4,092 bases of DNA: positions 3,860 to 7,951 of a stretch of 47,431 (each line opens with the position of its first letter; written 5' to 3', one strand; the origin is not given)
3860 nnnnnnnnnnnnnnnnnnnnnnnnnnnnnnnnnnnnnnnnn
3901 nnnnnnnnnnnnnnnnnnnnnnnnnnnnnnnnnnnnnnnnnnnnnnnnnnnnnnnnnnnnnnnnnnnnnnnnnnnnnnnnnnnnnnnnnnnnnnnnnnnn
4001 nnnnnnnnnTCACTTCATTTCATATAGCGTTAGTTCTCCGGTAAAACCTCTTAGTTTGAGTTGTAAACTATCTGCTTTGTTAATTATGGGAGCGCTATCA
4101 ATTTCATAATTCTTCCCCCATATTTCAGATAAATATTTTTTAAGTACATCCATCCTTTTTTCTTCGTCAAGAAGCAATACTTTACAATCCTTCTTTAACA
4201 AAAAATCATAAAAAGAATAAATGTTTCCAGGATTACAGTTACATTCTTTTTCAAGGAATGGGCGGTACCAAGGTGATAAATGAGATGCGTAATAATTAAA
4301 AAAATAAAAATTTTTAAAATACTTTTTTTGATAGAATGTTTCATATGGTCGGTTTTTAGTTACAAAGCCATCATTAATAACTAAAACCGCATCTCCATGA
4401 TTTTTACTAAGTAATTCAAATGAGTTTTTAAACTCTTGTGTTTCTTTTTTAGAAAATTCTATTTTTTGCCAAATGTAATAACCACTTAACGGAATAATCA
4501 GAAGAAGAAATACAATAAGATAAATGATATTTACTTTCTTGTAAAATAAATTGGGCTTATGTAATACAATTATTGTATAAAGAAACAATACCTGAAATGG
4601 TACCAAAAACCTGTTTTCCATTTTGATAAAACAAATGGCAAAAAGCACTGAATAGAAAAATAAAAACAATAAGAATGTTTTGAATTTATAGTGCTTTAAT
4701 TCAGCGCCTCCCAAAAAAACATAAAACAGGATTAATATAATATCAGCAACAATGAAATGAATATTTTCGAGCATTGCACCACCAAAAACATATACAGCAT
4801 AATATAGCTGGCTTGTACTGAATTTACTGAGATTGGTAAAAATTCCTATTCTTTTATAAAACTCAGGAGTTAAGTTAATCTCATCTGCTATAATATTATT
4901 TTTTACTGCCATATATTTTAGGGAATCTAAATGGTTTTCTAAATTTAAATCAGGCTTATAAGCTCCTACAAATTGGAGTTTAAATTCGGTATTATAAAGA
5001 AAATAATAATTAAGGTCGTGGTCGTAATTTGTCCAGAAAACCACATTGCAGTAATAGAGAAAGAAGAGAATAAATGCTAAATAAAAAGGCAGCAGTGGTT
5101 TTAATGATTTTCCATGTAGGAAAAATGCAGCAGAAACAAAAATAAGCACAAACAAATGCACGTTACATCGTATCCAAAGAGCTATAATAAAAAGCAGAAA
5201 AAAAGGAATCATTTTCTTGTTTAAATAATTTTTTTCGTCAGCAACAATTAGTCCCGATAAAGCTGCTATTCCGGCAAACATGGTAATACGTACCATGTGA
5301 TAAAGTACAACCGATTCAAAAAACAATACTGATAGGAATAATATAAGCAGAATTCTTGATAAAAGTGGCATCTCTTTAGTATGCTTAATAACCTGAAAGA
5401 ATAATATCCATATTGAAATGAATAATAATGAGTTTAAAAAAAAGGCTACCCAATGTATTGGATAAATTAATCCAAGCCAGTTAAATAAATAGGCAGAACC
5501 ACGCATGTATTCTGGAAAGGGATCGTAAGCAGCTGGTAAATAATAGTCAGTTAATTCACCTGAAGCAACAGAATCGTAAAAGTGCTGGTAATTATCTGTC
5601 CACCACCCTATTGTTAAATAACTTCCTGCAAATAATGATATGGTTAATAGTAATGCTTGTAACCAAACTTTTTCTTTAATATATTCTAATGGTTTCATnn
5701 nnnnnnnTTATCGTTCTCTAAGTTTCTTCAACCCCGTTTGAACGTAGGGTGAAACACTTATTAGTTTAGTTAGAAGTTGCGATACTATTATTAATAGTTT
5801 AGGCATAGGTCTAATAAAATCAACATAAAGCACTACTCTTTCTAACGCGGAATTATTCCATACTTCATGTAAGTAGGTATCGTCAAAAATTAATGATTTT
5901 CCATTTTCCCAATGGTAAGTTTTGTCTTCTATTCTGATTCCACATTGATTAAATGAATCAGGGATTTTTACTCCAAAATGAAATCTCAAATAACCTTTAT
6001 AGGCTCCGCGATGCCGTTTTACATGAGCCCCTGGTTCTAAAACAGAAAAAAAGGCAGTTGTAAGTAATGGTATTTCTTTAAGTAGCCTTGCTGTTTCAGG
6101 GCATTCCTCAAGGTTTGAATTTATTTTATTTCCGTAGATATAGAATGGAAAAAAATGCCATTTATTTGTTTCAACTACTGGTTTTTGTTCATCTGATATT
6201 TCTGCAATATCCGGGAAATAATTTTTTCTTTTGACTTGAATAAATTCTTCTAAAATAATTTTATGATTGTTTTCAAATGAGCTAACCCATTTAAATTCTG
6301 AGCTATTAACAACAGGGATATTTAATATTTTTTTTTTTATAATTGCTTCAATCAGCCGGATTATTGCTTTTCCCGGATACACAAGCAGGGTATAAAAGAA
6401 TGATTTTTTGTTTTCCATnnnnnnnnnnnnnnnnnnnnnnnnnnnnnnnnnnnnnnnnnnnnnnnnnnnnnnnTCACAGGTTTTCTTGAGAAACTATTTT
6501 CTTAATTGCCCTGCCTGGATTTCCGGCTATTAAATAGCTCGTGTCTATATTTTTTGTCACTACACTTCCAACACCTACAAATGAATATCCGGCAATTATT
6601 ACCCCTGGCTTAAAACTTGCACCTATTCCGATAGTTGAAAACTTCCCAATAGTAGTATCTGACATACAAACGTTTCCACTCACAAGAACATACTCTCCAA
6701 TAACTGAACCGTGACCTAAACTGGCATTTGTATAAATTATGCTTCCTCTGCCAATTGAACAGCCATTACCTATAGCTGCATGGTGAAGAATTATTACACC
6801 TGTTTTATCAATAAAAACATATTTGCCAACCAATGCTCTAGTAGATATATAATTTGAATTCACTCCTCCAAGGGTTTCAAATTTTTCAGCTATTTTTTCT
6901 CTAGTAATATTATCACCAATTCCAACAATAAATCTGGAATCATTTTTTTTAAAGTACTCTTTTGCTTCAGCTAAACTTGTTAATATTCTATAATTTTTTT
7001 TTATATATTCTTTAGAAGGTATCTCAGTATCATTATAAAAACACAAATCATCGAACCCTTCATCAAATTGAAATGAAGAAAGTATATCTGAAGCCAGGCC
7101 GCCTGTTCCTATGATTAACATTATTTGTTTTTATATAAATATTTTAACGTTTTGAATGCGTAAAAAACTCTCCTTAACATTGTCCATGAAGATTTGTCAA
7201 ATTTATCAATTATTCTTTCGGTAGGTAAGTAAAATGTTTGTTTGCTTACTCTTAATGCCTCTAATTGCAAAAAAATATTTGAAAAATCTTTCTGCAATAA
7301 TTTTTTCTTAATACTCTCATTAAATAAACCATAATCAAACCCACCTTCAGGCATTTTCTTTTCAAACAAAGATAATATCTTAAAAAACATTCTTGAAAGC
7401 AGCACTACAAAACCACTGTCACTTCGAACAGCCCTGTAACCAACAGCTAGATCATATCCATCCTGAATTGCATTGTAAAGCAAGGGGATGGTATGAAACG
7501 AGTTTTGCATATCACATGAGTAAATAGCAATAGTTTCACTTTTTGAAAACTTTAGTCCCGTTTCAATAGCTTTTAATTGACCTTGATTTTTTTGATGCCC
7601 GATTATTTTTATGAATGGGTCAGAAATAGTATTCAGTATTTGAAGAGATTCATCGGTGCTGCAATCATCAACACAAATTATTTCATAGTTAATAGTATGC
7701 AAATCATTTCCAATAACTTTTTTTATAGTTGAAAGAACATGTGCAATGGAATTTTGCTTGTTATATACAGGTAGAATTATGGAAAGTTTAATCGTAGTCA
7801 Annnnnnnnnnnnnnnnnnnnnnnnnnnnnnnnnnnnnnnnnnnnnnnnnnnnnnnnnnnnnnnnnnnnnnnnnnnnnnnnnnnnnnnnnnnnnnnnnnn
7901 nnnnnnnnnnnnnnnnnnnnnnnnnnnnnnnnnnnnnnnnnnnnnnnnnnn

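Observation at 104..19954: Envelope locus with eight PhyH dioxygenase domains plus radical SAM, AspH/LpxO hydroxylase, DprE1-like oxidase, sulfotransferase and an ABC exporter: candidate undescribed oxidative tailoring pathway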

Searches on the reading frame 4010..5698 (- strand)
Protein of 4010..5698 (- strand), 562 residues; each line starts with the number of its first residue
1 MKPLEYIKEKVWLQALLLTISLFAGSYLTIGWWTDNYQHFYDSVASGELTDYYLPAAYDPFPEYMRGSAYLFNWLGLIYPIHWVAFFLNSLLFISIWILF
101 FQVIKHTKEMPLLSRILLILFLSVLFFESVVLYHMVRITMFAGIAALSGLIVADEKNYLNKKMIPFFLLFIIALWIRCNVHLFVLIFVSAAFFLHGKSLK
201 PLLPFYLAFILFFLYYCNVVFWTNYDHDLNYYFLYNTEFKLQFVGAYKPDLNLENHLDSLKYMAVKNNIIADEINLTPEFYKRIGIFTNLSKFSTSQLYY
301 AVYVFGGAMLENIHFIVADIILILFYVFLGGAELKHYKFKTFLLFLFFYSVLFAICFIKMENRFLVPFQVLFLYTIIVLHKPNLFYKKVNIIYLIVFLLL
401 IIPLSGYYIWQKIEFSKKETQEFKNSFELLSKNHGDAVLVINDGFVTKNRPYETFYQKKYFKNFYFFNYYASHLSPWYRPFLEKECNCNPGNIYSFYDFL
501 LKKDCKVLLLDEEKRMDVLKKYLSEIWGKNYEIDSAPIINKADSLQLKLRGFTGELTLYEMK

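Call 3: search_protein_families(library=pfam, proteins=[window:4010-5698:-], max_evalue=0.01)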
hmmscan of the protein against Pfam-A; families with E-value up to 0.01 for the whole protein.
window:4010-5698:- (562 aa): 1 family
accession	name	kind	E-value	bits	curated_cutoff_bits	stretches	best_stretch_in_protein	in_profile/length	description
PF14897.12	EpsG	-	0.0013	18.3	30.1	0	16-232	5-202/326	EpsG family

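Call 6: search_protein_families(library=ncbifam, proteins=[window:4010-5698:-], max_evalue=0.01)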
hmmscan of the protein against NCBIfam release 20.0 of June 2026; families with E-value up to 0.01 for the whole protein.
window:4010-5698:- (562 aa): 0 families

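Call 57: search_solved_structures(query=window:4010-5698:-, max_evalue=10)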
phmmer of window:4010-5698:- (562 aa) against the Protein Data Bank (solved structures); distinct sequences matched with E-value up to 10: 1.
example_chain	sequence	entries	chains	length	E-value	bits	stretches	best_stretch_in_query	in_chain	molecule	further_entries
7tm3_5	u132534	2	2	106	0.51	12.5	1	55-96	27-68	PAT complex subunit Asterix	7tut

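Call 62: find_homologous_proteins(query=window:4010-5698:-, max_evalue=0.00001)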
Query window:4010-5698:- (562 aa): 34 proteins with E <= 0.00001 among 8000 candidates.
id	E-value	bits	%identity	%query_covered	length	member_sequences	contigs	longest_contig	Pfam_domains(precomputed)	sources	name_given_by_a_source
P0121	0.0e+0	1228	98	100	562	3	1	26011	-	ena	-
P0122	1.0e-231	789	63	99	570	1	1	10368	-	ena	-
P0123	7.5e-224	763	60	99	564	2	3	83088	-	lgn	-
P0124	3.0e-219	748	60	99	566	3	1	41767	-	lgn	-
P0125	1.7e-217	742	59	99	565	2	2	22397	-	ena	-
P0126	6.5e-211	720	60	98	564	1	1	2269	-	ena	-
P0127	2.0e-210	719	59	96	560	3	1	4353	-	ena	-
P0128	1.2e-208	713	58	99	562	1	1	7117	-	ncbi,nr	ncbi:MAG: hypothetical protein KA149_04165 [Chitinophagales bacterium]|nr:hypothetical protein [Chit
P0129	2.5e-202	692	57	100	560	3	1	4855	-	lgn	-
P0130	3.1e-199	682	55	99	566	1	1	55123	-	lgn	-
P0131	2.2e-198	679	56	96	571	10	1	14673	-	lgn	-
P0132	6.6e-197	674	56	96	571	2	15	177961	-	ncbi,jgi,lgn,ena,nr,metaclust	ncbi:MAG: hypothetical protein BGO32_10410 [Bacteroidetes bacterium 37-13]|nr:MAG: hypothetical prot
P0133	4.5e-191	655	54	99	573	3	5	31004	-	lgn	-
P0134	9.2e-189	647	52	99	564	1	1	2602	-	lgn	-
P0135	1.5e-187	643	55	94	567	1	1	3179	-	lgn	-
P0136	2.6e-187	642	54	99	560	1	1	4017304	-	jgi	jgi:hypothetical protein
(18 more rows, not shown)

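Call 63: find_encoding_contigs(protein=P0121, flank=10000, max_places=2)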
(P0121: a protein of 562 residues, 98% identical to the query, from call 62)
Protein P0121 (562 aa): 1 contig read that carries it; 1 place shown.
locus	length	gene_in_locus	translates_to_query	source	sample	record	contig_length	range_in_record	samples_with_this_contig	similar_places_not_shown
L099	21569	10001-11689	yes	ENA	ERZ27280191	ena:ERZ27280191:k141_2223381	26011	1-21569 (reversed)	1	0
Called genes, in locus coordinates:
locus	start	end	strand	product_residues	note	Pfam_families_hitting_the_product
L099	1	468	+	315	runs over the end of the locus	PF05721:PhyH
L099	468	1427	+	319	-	PF05721:PhyH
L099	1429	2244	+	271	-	PF05721:PhyH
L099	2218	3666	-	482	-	PF02310:B12-binding (weak), PF04055:Radical_SAM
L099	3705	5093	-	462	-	PF01565:FAD_binding_4, PF04030:ALO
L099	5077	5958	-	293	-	PF00106:adh_short, PF08659:KR (weak), PF01370:Epimerase (weak), PF13561:adh_short_C2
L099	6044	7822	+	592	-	-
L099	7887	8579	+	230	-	PF00535:Glycos_transf_2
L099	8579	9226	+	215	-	PF17836:PglD_N, PF00132:Hexapep (faint)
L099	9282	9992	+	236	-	PF05118:Asp_Arg_Hydrox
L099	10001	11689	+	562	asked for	-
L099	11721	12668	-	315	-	PF05721:PhyH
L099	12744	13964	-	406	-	PF00005:ABC_tran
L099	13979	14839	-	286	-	PF05721:PhyH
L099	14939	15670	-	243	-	PF00535:Glycos_transf_2, PF10111:Glyco_tranf_2_2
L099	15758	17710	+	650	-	PF13231:PMT_2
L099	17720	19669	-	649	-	PF13522:GATase_6, PF12481:DUF3700 (weak), PF13537:GATase_7, PF00733:Asn_synthase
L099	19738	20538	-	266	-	-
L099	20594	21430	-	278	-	-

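Call 64: find_encoding_contigs(protein=P0136, flank=10000, max_places=2)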
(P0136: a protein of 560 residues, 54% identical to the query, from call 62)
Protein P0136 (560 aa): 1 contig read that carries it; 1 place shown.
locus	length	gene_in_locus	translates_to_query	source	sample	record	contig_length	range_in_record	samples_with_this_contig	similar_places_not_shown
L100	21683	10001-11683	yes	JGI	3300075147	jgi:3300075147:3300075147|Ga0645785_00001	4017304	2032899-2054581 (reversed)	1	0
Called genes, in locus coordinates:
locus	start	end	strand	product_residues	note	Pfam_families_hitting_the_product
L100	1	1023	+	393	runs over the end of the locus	PF14294:DUF4372, PF01609:DDE_Tnp_1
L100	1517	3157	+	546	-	PF00070:Pyr_redox (faint), PF03486:HI0933_like (weak), PF07992:Pyr_redox_2, PF13738:Pyr_redox_3, PF13434:Lys_Orn_oxgnase (weak)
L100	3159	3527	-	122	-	PF07883:Cupin_2 (weak)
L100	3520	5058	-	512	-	PF00501:AMP-binding, PF13193:AMP-binding_C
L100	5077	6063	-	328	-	PF00583:Acetyltransf_1 (faint)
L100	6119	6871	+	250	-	PF00535:Glycos_transf_2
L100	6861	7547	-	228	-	PF05118:Asp_Arg_Hydrox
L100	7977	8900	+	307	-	PF05721:PhyH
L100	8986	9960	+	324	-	-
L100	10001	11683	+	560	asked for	-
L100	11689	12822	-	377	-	PF00005:ABC_tran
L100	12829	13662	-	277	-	PF05721:PhyH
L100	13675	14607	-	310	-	PF05721:PhyH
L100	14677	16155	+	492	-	-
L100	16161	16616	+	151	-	-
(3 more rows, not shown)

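Call 69: search_solved_structures(query=L099:6044-7819:+, max_evalue=10)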
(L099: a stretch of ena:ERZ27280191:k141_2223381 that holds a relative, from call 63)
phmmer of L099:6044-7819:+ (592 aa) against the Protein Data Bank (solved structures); distinct sequences matched with E-value up to 10: 1.
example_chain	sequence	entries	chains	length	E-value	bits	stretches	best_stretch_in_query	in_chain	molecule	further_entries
7ehg_A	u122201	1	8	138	0.2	13.2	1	337-398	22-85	MiXBM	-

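Call 71: search_protein_families(library=ncbifam, proteins=[L099:15758-17710:+, L099:17720-19669:-], max_evalue=0.00001)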
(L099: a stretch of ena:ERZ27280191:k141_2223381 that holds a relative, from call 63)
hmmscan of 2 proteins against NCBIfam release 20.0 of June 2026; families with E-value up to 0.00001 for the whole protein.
L099:15758-17710:+ (650 aa): 0 families

L099:17720-19669:- (649 aa): 9 families
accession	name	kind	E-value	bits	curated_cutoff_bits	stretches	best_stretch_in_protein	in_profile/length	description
TIGR01536.1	asn_synth_AEB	equivalog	1.3e-119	400.6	267.1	1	2-558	1-513/517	asparagine synthase (glutamine-hydrolyzing)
TIGR03108.1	eps_aminotran_1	hypoth_equivalog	1.5e-116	390.5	816.9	1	1-621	1-620/628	XrtA/PEP-CTERM system amidotransferase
NF006949.0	PRK09431.1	equivalog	2.3e-82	277.3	499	3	1-171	1-168/554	asparagine synthase B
TIGR03104.1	trio_amidotrans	equivalog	3.8e-81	273.1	570.1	2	1-380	1-385/589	N-acetylglutaminylglutamine amidotransferase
NF033535.1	lass_lactam_cya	exception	1.8e-55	188.7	525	2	1-374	1-375/668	lasso peptide isopeptide bond-forming cyclase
NF033561.1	macrolact_Ik_Al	subfamily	1.3e-10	40.5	300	1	128-383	83-339/561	albusnodin/ikarugamycin family macrolactam cyclase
NF001484.0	PRK00331.1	subfamily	3.3e-10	39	381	1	37-172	59-202/601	isomerizing glutamine--fructose-6-phosphate transaminase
TIGR01134.1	purF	equivalog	5.2e-10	39.3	350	1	65-169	87-200/432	amidophosphoribosyltransferase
TIGR01135.1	glmS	equivalog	1.2e-07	30.6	418.05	1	57-172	79-201/607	glutamine--fructose-6-phosphate transaminase (isomerizing)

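Call 72: predict_structure(alignment_id=A3)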
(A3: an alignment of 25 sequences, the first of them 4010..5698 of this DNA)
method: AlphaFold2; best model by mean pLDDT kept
length: 562 residues; sequences in the alignment: 25
mean_pLDDT: 87.3   pTM: 0.88
mean pLDDT of the five models: 87.3, 86.8, 85.1, 84.5, 82.7
residues with pLDDT >= 90: 311; 70-90: 209; 50-70: 41; < 50: 1
segments of 3 or more residues with pLDDT < 50: none
pLDDT, mean of each block of 10 residues (from residue 1): 74 96 95 84 91 93 90 94 94 97 92 93 93 92 95 83 94 93 93 90 96 93 87 73 62 92 89 90 82 74 79 80 78 74 85 72 79 89 87 91 91 91 91 93 85 92 90 92 95 94 92 92 96 77 61 80 89
secondary structure, 60 per line:
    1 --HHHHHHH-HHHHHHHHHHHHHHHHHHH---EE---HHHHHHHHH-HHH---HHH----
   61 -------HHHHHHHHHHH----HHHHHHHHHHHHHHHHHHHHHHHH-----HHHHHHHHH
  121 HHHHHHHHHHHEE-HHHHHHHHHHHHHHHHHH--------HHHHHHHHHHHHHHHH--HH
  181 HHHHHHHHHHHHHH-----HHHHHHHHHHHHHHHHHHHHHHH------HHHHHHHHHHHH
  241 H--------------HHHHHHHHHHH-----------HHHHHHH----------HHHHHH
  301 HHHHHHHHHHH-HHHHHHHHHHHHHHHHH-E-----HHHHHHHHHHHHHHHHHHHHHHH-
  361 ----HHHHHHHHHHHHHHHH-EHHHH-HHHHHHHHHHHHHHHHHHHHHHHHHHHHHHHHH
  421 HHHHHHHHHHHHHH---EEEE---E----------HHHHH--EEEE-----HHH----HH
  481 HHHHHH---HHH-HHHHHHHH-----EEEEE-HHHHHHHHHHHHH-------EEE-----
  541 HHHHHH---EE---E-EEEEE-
elements in order: H3-9 H11-29 H38-46 H68-78 H83-106 H112-131 H135-152 H161-176 H179-194 H200-222 H229-241 H256-266 H278-284 H295-311 H313-329 H337-359 H365-380 H383-386 H388-434 E438-441 H456-460 E463-466 H479-486 H494-501 E507-511 H513-525 E533-535 H541-546 E557-561

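Call 75: fold_search(model_id=the predicted structure, library=pdb)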
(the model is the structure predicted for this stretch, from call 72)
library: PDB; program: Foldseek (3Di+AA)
matches with E <= 10: 81; with E <= 0.001: 0
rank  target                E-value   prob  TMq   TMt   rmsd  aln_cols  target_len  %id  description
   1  3rce_A                7.3e-02  0.66  0.28  0.25  14.5       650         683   12  Bacterial oligosaccharyltransferase PglB (released 2011-06-15)
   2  8if8_C                1.3e-01  0.66  0.34  0.32  17.4       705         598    8  Arabinosyltransferase AftA (released 2023-05-31)
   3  6gxc_A                2.0e-01  0.30  0.25  0.22  15.1       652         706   12  Bacterial oligosaccharyltransferase PglB in complex with an inhibitory peptide and a reactive lipid-linked oligosaccha (released 2018-11-14)
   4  8b37_A                8.0e-01  0.06  0.13  0.12  27.5       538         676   13  Crystal structure of Pyrobaculum aerophilum potassium-independent proton pumping membrane integral pyrophosphatase in  (released 2024-01-17)
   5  9dlh                  8.4e-01  0.33  0.31  0.29  13.2       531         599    9  donor substrate analog-bound AftB (released 2025-06-25)
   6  9qjt_B                1.0e+00  0.02  0.08  0.08  28.1       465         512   13  Structure of the transmembrane domain of Ist2 in lipid nanodiscs (wide state) (released 2025-09-03)
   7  2osv_A                1.1e+00  0.20  0.13  0.22  11.4       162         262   10  Crystal Structure of ZnuA from E. coli (released 2007-04-17)
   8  2osv_B                1.1e+00  0.20  0.12  0.22  12.1       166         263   10  Crystal Structure of ZnuA from E. coli (released 2007-04-17)
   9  7rcj_D                1.5e+00  0.15  0.12  0.21  12.7       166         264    9  Crystal structure of ZnuA from Citrobacter koseri (released 2022-05-18)
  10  8iz9                  1.7e+00  0.03  0.10  0.06  25.4       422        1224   14  cryo-EM structure of PGE1-bound hMRP4 (released 2024-04-10)
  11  2prs_A                1.8e+00  0.18  0.12  0.22   8.5       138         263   11  Structure and metal binding properties of ZnuA, a periplasmic zinc transporter from Escherichia coli (released 2007-06-05)
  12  6kkl                  1.8e+00  0.02  0.09  0.11  24.8       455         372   11  Crystal structure of Drug:Proton Antiporter-1 (DHA1) Family SotB, in the inward conformation (H115N mutant) (released 2020-07-29)
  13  6wik_A                1.9e+00  0.02  0.09  0.11  26.9       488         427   10  Cryo-EM structure of SLC40/ferroportin with Fab in the presence of hepcidin (released 2020-11-11)
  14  2ogw_A                2.0e+00  0.16  0.12  0.22   8.5       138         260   12  Structure of ABC type zinc transporter from E. coli (released 2007-03-06)
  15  7rcj_A                2.0e+00  0.13  0.12  0.21  12.7       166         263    9  Crystal structure of ZnuA from Citrobacter koseri (released 2022-05-18)
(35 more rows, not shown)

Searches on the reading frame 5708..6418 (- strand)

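Call 3: search_protein_families(library=pfam, proteins=[window:5708-6418:-], max_evalue=0.01)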
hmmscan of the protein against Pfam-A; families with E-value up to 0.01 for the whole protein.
window:5708-6418:- (236 aa): 1 family
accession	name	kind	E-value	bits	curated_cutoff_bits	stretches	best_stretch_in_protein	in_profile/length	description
PF05118.21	Asp_Arg_Hydrox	-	3e-45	154.3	22.6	1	49-204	1-157/157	Aspartyl/Asparaginyl beta-hydroxylase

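Call 6: search_protein_families(library=ncbifam, proteins=[window:5708-6418:-], max_evalue=0.01)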
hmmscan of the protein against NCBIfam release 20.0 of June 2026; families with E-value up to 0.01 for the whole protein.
window:5708-6418:- (236 aa): 2 families
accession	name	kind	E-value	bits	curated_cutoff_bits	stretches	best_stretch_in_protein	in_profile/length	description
NF052565.1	OrnLipAcylHsRhiz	equivalog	1.6e-54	184.8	450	1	28-233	36-242/259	ornithine lipid ester-linked acyl 2-hydroxylase OlsC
NF033391.2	lipid_A_LpxO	equivalog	5.5e-33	114.3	500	1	30-205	48-222/297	lipid A hydroxylase LpxO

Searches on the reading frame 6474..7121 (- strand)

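Call 3: search_protein_families(library=pfam, proteins=[window:6474-7121:-], max_evalue=0.01)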
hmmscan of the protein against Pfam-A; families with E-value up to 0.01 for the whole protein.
window:6474-7121:- (215 aa): 3 families
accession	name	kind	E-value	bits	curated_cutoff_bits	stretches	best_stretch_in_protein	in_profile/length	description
PF00132.30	Hexapep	-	7.7e-12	44.8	27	3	121-151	2-32/36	Bacterial transferase hexapeptide (six repeats)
PF17836.7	PglD_N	-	2.5e-09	38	23.4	1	2-81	3-78/78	PglD N-terminal domain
PF25084.1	LbH_EIF2B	-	0.00021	21.7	54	1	110-169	17-92/105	EIF2B subunit epsilon LbH domain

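Call 79: search_protein_families(library=ncbifam, proteins=[window:6474-7121:-], max_evalue=1e-8)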
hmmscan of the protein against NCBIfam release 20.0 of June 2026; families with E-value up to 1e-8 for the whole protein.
window:6474-7121:- (215 aa): 4 families
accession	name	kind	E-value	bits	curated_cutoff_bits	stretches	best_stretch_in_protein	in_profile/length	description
TIGR03570.1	NeuD_NnaD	subfamily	6.5e-40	136.9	160.8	1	1-204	2-202/202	NeuD/PglB/VioB family sugar acetyltransferase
TIGR01853.1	lipid_A_lpxD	equivalog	1.9e-09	37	242.5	0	58-168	62-171/325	UDP-3-O-(3-hydroxymyristoyl)glucosamine N-acyltransferase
NF007240.0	PRK09677.1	equivalog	3.7e-09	36.3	243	0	155-210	130-185/192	putative lipopolysaccharide biosynthesis O-acetyl transferase WbbJ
NF000504.1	stregram_VatH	exception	8e-09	35.7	475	0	76-212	45-174/216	streptogramin A O-acetyltransferase Vat(H)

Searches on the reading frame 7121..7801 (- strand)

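Call 3: search_protein_families(library=pfam, proteins=[window:7121-7801:-], max_evalue=0.01)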
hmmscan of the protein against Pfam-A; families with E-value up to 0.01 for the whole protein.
window:7121-7801:- (226 aa): 1 family
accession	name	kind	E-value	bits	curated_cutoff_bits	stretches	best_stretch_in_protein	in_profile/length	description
PF00535.33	Glycos_transf_2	-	1.2e-23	84.3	23.3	1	7-139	1-131/168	Glycosyl transferase family 2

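Call 6: search_protein_families(library=ncbifam, proteins=[window:7121-7801:-], max_evalue=0.01)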
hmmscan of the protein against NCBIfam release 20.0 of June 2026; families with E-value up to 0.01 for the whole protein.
window:7121-7801:- (226 aa): 19 families
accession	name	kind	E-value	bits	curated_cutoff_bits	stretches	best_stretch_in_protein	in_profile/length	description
NF007986.1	PRK10714.1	equivalog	4.6e-21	75.1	529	1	5-215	7-219/316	undecaprenyl-phosphate 4-deoxy-4-formamido-L-arabinose transferase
NF047588.1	GlcsyltransPgfSStrep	equivalog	7e-21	74.7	500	1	4-169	1-168/308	glycosyltransferase PgfS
NF007482.0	PRK10073.1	equivalog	4.5e-12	45.6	423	1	3-98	5-96/334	glycosyltransferase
TIGR03937.1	PgaC_IcaA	equivalog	7.6e-11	41.6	422.3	1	5-97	46-135/407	poly-beta-1,6-N-acetyl-D-glucosamine synthase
NF041875.1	EPS_EpsD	equivalog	1.7e-10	40.9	370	1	6-101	1-93/325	exopolysaccharide biosynthesis glycosyltransferase EpsD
NF047683.1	TeichurnBiosyTuaG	equivalog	4.4e-10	39.6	400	1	5-97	7-96/252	teichuronic acid biosynthesis protein TuaG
NF058614.1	PPMAGASynPpgS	equivalog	2.1e-09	37.1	370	1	8-147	4-139/226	polyprenyl-phospho-N-acetylgalactosaminyl synthase PpgS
NF041391.1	DPhHxTase_Halo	equivalog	1e-07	31.1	375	1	12-125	3-106/213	dolichyl-phosphate hexose transferase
TIGR04283.1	glyco_like_mftF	equivalog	2.2e-07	30.7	182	1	6-139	1-124/221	TIGR04283 family arsenosugar biosynthesis glycosyltransferase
TIGR03965.1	mycofact_glyco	equivalog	3.5e-07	29.5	280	1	6-98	76-165/467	mycofactocin biosynthesis glycosyltransferase MftF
NF038302.1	EPS_HpsE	equivalog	7.8e-07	28.4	300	1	4-91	1-90/307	hormogonium polysaccharide biosynthesis glycosyltransferase HpsE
NF007453.0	PRK10018.1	equivalog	2.1e-05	24.3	382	1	6-88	8-87/280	colanic acid biosynthesis glycosyltransferase WcaA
TIGR03111.1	glyc2_xrt_Gpos1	hypoth_equivalog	6.2e-05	22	363.95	1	5-89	50-133/439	TIGR03111 family XrtG-associated glycosyltransferase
TIGR04017.1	WcaA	equivalog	7.8e-05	22.4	495.75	1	6-89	7-87/279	colanic acid biosynthesis glycosyltransferase WcaA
NF053739.1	GlytfEpsEBac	equivalog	0.00017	20.7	450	1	5-93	2-88/265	glycosyltransferase EpsE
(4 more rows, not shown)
